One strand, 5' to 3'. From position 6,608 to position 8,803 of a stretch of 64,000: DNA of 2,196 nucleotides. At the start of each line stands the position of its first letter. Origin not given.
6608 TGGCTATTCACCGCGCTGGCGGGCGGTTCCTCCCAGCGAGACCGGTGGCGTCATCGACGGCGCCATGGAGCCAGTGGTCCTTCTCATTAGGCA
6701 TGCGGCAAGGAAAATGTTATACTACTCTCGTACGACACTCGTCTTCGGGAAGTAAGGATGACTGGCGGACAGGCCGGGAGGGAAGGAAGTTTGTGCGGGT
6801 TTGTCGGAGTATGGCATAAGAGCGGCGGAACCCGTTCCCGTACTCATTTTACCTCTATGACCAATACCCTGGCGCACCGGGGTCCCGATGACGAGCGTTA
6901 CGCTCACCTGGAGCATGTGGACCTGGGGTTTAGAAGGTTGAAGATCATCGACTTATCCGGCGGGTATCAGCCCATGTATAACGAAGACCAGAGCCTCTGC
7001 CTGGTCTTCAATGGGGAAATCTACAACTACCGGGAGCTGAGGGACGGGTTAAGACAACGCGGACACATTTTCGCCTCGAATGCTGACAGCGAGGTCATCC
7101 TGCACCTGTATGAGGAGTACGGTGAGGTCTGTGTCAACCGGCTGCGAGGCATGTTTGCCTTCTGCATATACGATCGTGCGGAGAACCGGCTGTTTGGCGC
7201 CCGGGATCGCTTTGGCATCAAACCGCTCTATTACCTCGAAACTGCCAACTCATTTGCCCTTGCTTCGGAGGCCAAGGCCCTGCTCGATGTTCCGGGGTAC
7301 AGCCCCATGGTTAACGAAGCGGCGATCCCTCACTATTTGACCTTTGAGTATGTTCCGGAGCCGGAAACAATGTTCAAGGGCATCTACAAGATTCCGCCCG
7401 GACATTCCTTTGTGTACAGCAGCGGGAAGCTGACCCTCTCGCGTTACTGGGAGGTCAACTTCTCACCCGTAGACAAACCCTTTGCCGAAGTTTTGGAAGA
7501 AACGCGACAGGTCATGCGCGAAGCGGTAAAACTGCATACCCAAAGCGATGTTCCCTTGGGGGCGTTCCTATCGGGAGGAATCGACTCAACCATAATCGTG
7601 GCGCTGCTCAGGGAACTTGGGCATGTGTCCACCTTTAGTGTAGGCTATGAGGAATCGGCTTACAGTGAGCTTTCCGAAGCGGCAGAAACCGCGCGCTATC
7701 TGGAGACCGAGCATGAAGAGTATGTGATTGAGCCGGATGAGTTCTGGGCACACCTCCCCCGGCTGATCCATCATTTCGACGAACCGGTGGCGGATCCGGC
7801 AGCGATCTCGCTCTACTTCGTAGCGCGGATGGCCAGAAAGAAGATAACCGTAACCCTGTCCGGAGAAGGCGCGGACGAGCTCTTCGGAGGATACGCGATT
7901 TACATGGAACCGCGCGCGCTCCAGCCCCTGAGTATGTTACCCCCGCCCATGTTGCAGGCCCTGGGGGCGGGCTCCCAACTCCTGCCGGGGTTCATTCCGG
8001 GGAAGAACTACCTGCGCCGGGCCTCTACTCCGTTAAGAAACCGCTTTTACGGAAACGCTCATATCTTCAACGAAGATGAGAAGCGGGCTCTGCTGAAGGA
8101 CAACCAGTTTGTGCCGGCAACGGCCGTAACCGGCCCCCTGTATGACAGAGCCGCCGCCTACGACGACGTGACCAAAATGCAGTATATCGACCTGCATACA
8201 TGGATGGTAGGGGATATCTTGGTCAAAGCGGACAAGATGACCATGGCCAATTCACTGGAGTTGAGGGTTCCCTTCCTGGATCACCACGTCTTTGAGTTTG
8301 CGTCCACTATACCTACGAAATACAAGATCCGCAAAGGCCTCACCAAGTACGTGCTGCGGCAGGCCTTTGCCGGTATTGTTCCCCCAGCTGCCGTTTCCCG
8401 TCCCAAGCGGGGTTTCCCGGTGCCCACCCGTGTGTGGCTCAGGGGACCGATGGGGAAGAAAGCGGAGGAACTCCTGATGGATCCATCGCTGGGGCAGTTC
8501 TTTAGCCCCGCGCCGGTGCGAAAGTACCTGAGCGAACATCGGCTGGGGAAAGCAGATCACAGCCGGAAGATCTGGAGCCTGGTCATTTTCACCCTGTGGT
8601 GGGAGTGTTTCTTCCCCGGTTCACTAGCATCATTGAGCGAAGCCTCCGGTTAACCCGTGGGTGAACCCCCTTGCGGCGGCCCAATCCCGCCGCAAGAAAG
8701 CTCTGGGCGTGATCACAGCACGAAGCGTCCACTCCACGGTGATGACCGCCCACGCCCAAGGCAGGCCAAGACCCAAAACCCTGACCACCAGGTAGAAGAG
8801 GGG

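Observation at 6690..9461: Low-GC asnB island ends where a MATE efflux gene is truncated and frameshifted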

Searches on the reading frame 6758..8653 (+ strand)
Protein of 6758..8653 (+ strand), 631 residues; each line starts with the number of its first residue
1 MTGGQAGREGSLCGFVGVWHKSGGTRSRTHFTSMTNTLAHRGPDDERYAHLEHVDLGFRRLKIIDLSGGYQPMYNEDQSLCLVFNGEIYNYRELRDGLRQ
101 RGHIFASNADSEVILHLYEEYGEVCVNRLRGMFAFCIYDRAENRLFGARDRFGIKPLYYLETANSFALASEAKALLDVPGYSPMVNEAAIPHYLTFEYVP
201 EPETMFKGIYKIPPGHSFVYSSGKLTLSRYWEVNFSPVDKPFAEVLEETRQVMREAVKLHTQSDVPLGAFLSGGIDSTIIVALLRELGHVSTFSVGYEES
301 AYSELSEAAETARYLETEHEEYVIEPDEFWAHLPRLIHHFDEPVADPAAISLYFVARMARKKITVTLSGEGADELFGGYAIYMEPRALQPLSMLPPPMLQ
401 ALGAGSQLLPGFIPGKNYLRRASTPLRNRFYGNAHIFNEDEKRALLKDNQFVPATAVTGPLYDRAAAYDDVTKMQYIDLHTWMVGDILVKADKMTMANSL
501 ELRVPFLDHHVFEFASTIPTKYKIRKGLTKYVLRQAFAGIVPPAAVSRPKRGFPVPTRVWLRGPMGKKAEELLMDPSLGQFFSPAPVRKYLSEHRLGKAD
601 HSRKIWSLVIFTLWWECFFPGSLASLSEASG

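Call 4: search_protein_families(library=pfam, proteins=[window:6758-8653:+], max_evalue=0.01)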
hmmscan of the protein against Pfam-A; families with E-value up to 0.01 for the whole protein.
window:6758-8653:+ (631 aa): 5 families
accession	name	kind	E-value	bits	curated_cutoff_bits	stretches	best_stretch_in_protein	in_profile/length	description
PF00733.27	Asn_synthase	-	6.1e-107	358.8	21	1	249-615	2-353/354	Asparagine synthase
PF13537.11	GATase_7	-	1.4e-47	161.1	25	1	59-176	2-122/123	Glutamine amidotransferase domain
PF13522.11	GATase_6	-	5e-41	140.2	27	1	43-171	1-130/130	Glutamine amidotransferase domain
PF12481.13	DUF3700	-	0.00069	19.6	27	1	124-174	124-174/228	Aluminium induced protein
PF06508.19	QueC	-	0.00092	19.2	22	1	270-322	5-58/210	Queuosine biosynthesis protein QueC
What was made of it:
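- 6791..8653 (+): asnB, glutamine-hydrolysing asparagine synthetase, 620 aa and intact. The start is TTG, so the protein begins M-C-G-F with the catalytic Cys at position 2. The 631-aa ORF from the ATG at 6758 is an over-extension. Pfam GATase_7 plus Asn_synthase, both full length (call 4).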

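Call 18: find_homologous_proteins(query=window:6794-8650:+, max_evalue=1e-30)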
Query window:6794-8650:+ (619 aa): 8000 proteins with E <= 1e-30 among 8000 candidates; the best 120 are listed.
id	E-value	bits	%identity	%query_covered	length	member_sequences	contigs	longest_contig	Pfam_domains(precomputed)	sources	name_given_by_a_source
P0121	0.0e+0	1428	99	100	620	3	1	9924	PF00733.28,PF13522.12,PF13537.12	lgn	-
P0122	0.0e+0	1011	71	98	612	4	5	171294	PF00733.28,PF13522.12,PF13537.12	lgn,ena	-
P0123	9.9e-297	1004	72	98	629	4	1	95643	PF00733.28,PF13522.12,PF13537.12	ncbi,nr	ncbi:MAG: asparagine synthase (glutamine-hydrolyzing) [Dethiobacter sp.]|nr:asparagine synthase (glu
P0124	1.8e-296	1003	70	98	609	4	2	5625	PF00733.28,PF13522.12,PF13537.12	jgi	jgi:asparagine synthase (glutamine-hydrolysing)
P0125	3.3e-294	995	71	98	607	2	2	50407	PF00733.28,PF13522.12,PF13537.12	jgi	jgi:asparagine synthase (glutamine-hydrolysing)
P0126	5.7e-292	988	71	97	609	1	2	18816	PF00733.28,PF13522.12,PF13537.12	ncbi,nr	ncbi:MAG: asparagine synthase (glutamine-hydrolyzing) [Bacillota bacterium]|nr:asparagine synthase (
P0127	8.2e-292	987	70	98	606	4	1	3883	PF00733.28,PF13522.12,PF13537.12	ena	-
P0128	8.0e-291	984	71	98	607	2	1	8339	PF12481.14,PF00733.28,PF13522.12,PF13537.12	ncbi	-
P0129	7.1e-289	978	69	98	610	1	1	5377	PF00733.28,PF13522.12,PF13537.12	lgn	-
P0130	1.2e-288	977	69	98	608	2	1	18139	PF00733.28,PF13522.12,PF13537.12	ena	-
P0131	3.7e-287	972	69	99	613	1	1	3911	PF00733.28,PF13522.12,PF13537.12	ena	-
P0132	2.9e-285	966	69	98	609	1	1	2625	PF00733.28,PF13522.12,PF13537.12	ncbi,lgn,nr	ncbi:MAG: asparagine synthase (glutamine-hydrolyzing) [Firmicutes bacterium]|nr:asparagine synthase 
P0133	1.1e-284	964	69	97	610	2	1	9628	PF00733.28,PF13522.12,PF13537.12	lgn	-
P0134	6.4e-282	955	68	98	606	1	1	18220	PF00733.28,PF13522.12,PF13537.12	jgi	jgi:asparagine synthase (glutamine-hydrolysing)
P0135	2.0e-281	953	68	97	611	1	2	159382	PF00733.28,PF13522.12,PF13537.12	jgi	jgi:asparagine synthase (glutamine-hydrolysing)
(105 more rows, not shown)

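Call 19: find_encoding_contigs(protein=P0121, flank=10000)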
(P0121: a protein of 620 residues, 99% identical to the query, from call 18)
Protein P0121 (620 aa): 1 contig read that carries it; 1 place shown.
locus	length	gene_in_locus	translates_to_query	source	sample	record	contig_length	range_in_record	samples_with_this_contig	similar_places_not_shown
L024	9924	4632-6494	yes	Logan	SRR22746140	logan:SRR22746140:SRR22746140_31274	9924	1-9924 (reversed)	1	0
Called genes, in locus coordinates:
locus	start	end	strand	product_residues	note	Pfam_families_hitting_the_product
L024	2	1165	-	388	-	?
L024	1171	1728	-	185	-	PF01613:Flavin_Reduct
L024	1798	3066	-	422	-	PF00675:Peptidase_M16, PF05193:Peptidase_M16_C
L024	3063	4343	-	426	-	PF05193:Peptidase_M16_C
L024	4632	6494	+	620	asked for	PF13522:GATase_6, PF13537:GATase_7, PF00733:Asn_synthase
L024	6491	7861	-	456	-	PF03023:MurJ, PF01554:MatE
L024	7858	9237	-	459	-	PF01743:PolyA_pol, PF12627:PolyA_pol_RNAbd, PF01966:HD, PF13735:tRNA_NucTran2_2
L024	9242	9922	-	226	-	?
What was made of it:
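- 6791..8653 (+): The gene call in L024 is 620 aa (call 19).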

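Call 29: find_encoding_contigs(protein=P0123, flank=5000, max_places=3)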
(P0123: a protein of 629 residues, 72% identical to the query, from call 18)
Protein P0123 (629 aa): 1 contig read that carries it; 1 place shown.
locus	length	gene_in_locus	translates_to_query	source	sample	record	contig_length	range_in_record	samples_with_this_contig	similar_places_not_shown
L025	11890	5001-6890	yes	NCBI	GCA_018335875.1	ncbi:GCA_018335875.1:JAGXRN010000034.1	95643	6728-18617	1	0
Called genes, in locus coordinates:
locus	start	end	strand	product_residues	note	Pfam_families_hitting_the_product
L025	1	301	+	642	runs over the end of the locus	PF00009:GTP_EFTU, PF01926:MMR_HSR1 (faint), PF03144:GTP_EFTU_D2, PF25461:Beta-barrel_SelB, PF22798:DUF5817_CT (faint), PF09106:WHD_2nd_SelB, PF09107:WHD_3rd_SelB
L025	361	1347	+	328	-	PF00586:AIRS, PF02769:AIRS_C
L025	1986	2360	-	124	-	PF05742:TANGO2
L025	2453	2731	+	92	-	PF01402:RHH_1 (weak)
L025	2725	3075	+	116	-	PF02452:PemK_toxin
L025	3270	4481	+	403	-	PF01979:Amidohydro_1, PF07969:Amidohydro_3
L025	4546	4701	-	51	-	-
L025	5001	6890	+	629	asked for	PF13522:GATase_6, PF13537:GATase_7, PF00733:Asn_synthase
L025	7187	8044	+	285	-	PF03460:NIR_SIR_ferr, PF01077:NIR_SIR, PF00037:Fer4 (weak), PF13237:Fer4_10, PF14697:Fer4_21 (weak), PF12838:Fer4_7, PF13187:Fer4_9 (weak), PF12837:Fer4_6 (weak), +1 more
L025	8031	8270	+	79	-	PF01206:TusA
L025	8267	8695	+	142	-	PF14464:Prok-JAB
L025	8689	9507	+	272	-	PF00899:ThiF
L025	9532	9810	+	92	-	PF02597:ThiS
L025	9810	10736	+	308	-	PF00291:PALP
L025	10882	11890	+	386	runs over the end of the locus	PF01053:Cys_Met_Meta_PP, PF00155:Aminotran_1_2 (weak), PF01041:DegT_DnrJ_EryC1 (weak)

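Call 30: find_encoding_contigs(protein=P0122, flank=5000, max_places=3)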
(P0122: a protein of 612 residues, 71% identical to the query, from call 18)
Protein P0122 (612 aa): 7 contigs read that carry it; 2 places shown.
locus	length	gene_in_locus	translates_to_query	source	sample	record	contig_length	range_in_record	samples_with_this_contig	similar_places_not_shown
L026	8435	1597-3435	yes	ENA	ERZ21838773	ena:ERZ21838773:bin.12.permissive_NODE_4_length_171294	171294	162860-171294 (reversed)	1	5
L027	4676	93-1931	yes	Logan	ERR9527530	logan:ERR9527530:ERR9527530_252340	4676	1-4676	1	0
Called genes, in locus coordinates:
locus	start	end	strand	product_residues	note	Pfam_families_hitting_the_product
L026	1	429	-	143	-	?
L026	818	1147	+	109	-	PF08821:CGGC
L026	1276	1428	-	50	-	-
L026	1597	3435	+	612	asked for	PF13522:GATase_6, PF13537:GATase_7, PF00733:Asn_synthase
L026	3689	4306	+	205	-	PF00005:ABC_tran, PF13304:AAA_21 (faint)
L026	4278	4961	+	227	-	PF03379:CcmB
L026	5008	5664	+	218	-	PF01578:Cytochrom_C_asm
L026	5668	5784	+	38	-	-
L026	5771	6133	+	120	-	PF03100:CcmE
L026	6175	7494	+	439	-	PF05140:ResB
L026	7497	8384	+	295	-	PF01578:Cytochrom_C_asm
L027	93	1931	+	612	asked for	PF13522:GATase_6, PF13537:GATase_7, PF00733:Asn_synthase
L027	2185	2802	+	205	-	PF00005:ABC_tran, PF13304:AAA_21 (faint)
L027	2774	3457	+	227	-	PF03379:CcmB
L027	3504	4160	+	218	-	PF01578:Cytochrom_C_asm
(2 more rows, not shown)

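Call 35: list_cluster_members(proteins=[P0121, P0001])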
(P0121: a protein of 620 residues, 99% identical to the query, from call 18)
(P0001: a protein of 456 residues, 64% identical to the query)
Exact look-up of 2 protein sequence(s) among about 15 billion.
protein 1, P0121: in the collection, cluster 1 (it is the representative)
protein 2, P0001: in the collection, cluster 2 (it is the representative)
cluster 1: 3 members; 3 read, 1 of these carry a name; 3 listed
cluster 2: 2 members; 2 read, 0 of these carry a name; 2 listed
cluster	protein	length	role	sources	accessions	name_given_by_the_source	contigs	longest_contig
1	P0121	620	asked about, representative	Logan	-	-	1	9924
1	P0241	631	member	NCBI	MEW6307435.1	MAG: asparagine synthase (glutamine-hydrolyzing) [Bacillota bacterium]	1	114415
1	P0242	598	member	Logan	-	-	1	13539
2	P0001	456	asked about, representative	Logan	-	-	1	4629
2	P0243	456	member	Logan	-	-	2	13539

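Call 36: find_encoding_contigs(protein=P0243, flank=10000, max_places=4)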
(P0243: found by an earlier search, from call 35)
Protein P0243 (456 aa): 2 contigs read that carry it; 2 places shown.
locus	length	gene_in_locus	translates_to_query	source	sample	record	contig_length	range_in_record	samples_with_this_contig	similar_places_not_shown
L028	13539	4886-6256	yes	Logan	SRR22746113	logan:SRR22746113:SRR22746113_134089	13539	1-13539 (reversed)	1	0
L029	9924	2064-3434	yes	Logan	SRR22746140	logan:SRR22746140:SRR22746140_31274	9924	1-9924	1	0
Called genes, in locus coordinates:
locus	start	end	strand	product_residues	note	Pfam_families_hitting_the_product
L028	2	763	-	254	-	?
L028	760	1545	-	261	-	PF00696:AA_kinase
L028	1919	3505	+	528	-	PF00004:AAA, PF05496:RuvB_N (faint), PF07728:AAA_5 (weak), PF17862:AAA_lid_3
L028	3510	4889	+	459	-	PF01743:PolyA_pol, PF12627:PolyA_pol_RNAbd, PF01966:HD, PF13735:tRNA_NucTran2_2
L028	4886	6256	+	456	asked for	PF03023:MurJ, PF01554:MatE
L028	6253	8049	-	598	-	PF13522:GATase_6, PF13537:GATase_7, PF00733:Asn_synthase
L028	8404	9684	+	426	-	PF05193:Peptidase_M16_C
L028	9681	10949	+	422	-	PF00675:Peptidase_M16, PF05193:Peptidase_M16_C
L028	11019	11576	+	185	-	PF01613:Flavin_Reduct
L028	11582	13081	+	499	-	PF00221:Lyase_aromatic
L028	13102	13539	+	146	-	?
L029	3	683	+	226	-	?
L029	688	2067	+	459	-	PF01743:PolyA_pol, PF12627:PolyA_pol_RNAbd, PF01966:HD, PF13735:tRNA_NucTran2_2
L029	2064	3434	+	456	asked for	PF03023:MurJ, PF01554:MatE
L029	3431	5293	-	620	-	PF13522:GATase_6, PF13537:GATase_7, PF00733:Asn_synthase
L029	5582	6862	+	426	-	PF05193:Peptidase_M16_C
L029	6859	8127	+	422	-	PF00675:Peptidase_M16, PF05193:Peptidase_M16_C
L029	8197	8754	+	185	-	PF01613:Flavin_Reduct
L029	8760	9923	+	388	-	?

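Call 37: find_encoding_contigs(protein=P0241, flank=4000, max_places=3)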
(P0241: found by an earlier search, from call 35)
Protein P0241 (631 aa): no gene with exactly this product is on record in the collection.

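Call 46: search_protein_families(library=ncbifam, proteins=[window:6794-8650:+, L024:6491-7861:-], max_evalue=0.00001)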
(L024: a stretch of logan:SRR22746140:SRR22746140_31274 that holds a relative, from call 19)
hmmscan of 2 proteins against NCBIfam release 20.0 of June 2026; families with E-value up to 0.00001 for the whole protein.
window:6794-8650:+ (619 aa): 9 families
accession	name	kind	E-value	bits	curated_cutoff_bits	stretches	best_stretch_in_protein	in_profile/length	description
TIGR01536.1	asn_synth_AEB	equivalog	2.6e-160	534.9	267.1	1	1-541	1-517/517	asparagine synthase (glutamine-hydrolyzing)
TIGR03108.1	eps_aminotran_1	hypoth_equivalog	6e-154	514.1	816.9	1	1-600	2-622/628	XrtA/PEP-CTERM system amidotransferase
TIGR03104.1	trio_amidotrans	equivalog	7.2e-123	410.9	570.1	2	1-371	2-384/589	N-acetylglutaminylglutamine amidotransferase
NF006949.0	PRK09431.1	equivalog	4.4e-97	325.9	499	3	1-166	2-168/554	asparagine synthase B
NF033535.1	lass_lactam_cya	exception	7.6e-71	239.5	525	2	2-363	3-375/668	lasso peptide isopeptide bond-forming cyclase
NF033561.1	macrolact_Ik_Al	subfamily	5.7e-19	68.1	300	1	138-369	98-336/561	albusnodin/ikarugamycin family macrolactam cyclase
TIGR01135.1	glmS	equivalog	8.4e-13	47.7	418.05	1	60-166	86-200/607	glutamine--fructose-6-phosphate transaminase (isomerizing)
NF001484.0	PRK00331.1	subfamily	1.4e-12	46.8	381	1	60-166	87-201/601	isomerizing glutamine--fructose-6-phosphate transaminase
TIGR01134.1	purF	equivalog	3.9e-12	46.3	350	1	58-163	84-199/432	amidophosphoribosyltransferase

L024:6491-7861:- (456 aa): 11 families
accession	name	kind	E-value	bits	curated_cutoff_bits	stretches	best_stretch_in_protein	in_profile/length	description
TIGR00797.1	matE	subfamily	6.2e-80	269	147.4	1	25-424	1-396/396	MATE family efflux transporter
NF007562.1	PRK10189.1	equivalog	1.5e-40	139.3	465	1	21-441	31-456/470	EmmdR/YeeO family multidrug/toxin efflux MATE transporter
NF041801.1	MATE_SolL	equivalog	1.8e-38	132.5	780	1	22-451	25-455/458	solanimycin export family MATE transporter SolL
NF001214.0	PRK00187.1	equivalog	1.4e-34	119.9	449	1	17-432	10-431/464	NorM family multidrug efflux MATE transporter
NF052396.1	MATE_WgkD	equivalog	3.8e-18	65.7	510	1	22-398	8-380/428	tryglysin-associated MATE efflux transporter WgkD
NF000263.1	MATE_multi_NorM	equivalog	8.1e-14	51.9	950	1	18-436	19-439/459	multidrug efflux MATE transporter NorM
NF007130.1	PRK09575.1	equivalog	8.5e-10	38.5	445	1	22-250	11-236/435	MATE family efflux transporter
NF041358.1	GntT_guanitoxin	equivalog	1.4e-09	37.5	525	1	38-357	31-351/438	guanitoxin biosynthesis MATE family efflux transporter GntT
NF000131.1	MATE_multi_MepA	equivalog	1e-08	34.8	850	1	23-427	22-422/451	multidrug efflux MATE transporter MepA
NF000217.1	MATE_multi_FepA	equivalog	3e-07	29.8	900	1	24-322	22-316/443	multidrug efflux MATE transporter FepA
NF007690.0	PRK10367.1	equivalog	2.2e-06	26.9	409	1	19-448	11-433/441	MATE family efflux transporter DinF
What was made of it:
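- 6791..8653 (+): TIGR01536 equivalog at 535 bits against a cut-off of 267 (call 46).
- On AsnB-type asparagine synthetase (TIGR01536): 534.9 bits against a cut-off of 267.1 (call 46).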
